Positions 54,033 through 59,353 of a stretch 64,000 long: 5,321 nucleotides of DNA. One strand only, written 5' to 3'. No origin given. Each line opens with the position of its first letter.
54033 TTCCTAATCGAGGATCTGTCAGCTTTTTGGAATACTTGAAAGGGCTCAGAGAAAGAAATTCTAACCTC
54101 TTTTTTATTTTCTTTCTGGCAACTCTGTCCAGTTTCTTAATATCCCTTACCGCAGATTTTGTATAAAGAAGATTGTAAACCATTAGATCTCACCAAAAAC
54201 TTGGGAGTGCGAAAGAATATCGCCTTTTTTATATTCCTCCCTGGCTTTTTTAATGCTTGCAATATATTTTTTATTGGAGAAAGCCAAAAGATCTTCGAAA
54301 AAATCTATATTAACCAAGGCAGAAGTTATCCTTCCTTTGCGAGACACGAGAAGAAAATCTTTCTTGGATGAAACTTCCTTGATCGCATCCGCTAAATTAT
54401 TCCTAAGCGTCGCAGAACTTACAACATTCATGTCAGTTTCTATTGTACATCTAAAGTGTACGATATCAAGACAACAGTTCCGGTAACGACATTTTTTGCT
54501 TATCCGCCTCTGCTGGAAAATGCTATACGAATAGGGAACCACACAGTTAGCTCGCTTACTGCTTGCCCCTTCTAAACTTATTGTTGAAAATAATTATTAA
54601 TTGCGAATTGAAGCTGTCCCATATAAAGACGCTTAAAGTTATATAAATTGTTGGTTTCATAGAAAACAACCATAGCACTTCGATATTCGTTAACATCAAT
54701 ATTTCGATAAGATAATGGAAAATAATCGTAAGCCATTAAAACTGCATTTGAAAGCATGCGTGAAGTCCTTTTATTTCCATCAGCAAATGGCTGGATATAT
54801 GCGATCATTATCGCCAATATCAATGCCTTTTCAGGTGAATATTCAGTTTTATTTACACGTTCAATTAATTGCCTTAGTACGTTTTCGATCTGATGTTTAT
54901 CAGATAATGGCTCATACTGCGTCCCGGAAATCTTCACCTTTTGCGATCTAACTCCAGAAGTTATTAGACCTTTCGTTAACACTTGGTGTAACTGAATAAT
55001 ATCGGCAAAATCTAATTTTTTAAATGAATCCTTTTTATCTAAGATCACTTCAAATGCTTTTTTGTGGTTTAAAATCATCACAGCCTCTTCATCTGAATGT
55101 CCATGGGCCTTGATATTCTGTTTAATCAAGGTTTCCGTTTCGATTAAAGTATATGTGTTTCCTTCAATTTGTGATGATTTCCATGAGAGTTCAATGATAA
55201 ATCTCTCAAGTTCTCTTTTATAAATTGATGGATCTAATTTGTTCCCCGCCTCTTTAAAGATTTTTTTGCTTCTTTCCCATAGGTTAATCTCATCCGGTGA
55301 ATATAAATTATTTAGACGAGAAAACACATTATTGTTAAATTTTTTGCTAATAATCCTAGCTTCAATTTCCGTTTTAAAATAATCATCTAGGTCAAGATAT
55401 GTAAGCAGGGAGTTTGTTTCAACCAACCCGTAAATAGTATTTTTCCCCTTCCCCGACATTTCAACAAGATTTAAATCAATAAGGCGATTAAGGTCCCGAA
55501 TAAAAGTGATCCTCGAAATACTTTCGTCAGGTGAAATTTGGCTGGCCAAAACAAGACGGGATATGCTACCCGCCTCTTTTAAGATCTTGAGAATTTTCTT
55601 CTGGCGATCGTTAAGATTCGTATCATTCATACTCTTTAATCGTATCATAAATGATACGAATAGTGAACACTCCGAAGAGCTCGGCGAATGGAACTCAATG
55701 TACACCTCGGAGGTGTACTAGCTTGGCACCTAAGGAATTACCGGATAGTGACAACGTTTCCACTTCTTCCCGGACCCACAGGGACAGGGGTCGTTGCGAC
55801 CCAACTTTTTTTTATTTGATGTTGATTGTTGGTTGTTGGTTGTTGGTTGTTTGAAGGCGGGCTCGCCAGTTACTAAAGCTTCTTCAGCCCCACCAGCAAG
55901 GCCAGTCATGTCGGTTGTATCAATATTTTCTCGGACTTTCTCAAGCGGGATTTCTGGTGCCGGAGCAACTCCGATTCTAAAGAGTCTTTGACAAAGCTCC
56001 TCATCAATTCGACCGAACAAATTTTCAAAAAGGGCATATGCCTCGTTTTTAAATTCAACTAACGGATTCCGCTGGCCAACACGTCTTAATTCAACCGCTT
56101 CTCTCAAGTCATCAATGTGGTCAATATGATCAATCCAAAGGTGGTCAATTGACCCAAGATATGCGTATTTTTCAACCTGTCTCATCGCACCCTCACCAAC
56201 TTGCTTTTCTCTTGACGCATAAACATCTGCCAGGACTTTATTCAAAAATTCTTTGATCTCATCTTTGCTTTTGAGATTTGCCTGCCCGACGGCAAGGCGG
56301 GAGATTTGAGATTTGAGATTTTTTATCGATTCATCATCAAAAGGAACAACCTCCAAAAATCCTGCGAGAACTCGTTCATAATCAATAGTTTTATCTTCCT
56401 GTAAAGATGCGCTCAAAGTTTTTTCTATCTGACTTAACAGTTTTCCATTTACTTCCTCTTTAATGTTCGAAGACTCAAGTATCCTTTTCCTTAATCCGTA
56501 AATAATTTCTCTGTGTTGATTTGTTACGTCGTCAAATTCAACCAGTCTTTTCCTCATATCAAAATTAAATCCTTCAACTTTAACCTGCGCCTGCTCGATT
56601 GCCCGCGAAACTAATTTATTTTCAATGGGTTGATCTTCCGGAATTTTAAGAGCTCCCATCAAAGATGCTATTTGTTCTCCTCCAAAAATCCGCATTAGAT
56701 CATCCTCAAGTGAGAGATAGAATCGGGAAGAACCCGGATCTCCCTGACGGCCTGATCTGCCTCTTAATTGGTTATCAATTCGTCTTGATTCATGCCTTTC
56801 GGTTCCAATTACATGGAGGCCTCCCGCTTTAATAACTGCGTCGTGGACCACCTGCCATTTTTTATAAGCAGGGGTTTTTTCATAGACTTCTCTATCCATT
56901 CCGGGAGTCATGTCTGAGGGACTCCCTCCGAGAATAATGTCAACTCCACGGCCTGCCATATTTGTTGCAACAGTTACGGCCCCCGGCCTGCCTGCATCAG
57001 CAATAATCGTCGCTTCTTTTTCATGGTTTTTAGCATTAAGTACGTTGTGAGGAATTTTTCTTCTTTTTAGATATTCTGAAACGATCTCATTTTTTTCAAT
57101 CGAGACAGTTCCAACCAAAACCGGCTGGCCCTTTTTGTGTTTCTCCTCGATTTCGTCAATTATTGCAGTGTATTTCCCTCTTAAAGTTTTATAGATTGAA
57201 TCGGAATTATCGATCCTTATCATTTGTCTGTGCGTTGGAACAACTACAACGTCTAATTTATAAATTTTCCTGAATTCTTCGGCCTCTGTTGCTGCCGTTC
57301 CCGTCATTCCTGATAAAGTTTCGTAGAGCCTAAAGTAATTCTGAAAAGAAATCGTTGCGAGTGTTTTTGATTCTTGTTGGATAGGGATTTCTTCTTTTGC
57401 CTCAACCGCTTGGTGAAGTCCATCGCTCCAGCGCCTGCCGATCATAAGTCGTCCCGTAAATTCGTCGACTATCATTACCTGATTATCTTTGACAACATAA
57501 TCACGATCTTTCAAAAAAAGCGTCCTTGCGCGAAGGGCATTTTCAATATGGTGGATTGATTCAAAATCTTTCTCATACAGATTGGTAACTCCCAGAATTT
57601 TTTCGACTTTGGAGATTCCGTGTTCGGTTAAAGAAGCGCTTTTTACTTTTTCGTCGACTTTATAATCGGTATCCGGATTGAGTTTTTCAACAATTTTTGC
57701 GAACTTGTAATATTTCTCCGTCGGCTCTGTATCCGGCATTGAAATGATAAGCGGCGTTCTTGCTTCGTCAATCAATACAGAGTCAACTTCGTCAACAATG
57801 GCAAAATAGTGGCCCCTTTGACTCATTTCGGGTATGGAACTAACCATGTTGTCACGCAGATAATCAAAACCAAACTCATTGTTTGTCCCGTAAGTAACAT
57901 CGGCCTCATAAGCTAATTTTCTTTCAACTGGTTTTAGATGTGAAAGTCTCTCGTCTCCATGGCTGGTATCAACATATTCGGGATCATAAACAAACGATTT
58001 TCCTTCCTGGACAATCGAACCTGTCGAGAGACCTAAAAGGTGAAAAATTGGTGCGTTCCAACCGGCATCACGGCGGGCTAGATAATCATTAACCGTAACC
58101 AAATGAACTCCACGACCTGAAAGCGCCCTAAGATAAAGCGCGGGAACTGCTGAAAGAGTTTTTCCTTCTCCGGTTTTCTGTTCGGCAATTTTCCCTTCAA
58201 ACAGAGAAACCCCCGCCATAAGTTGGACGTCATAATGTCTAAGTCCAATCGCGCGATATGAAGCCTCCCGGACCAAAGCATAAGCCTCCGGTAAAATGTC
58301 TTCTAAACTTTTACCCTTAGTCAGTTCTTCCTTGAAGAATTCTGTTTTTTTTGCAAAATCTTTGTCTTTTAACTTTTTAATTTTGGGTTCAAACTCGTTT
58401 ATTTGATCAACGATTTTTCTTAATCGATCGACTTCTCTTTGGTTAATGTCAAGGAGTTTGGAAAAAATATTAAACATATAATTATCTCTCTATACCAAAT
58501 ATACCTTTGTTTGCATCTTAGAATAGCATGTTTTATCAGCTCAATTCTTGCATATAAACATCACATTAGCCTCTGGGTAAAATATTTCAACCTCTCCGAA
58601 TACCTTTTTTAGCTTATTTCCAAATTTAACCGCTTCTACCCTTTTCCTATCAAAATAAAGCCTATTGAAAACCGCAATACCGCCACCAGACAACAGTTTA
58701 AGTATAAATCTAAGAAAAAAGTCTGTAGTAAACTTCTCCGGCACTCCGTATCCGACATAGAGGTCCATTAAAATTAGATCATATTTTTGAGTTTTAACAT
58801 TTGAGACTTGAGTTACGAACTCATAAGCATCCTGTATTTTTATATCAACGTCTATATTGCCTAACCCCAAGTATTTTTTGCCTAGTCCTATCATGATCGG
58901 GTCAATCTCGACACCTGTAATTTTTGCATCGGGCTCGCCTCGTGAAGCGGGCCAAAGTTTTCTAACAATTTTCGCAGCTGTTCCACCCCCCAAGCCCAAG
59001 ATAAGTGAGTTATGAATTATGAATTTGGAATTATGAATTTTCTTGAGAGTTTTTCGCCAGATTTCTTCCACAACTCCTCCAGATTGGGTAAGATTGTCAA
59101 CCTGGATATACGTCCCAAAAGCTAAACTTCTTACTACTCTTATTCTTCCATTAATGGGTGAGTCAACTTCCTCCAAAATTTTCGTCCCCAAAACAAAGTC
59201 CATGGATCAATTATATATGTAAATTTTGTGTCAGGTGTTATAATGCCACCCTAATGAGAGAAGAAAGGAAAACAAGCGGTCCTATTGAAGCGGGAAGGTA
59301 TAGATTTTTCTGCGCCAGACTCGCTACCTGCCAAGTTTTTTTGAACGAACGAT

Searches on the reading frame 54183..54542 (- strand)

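Call 11: search_protein_families(library=pfam, proteins=[window:54183-54542:-], max_evalue=0.001)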
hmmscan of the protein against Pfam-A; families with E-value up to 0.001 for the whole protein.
window:54183-54542:- (119 aa): 1 family
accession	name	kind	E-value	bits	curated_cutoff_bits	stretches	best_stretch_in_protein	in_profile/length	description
PF02604.26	PhdYeFM_antitox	-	6.7e-05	23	29.8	1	38-102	1-62/74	Antitoxin Phd_YefM, type II toxin-antitoxin system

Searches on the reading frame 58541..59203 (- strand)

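Call 12: search_protein_families(library=pfam, proteins=[window:58541-59203:-], max_evalue=0.001)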
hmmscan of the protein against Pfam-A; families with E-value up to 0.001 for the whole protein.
window:58541-59203:- (220 aa): 1 family
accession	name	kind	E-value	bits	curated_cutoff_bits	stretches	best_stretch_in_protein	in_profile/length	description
PF01564.23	Spermine_synth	-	2.2e-09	37.5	22.9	1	67-207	23-158/186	Spermine/spermidine synthase domain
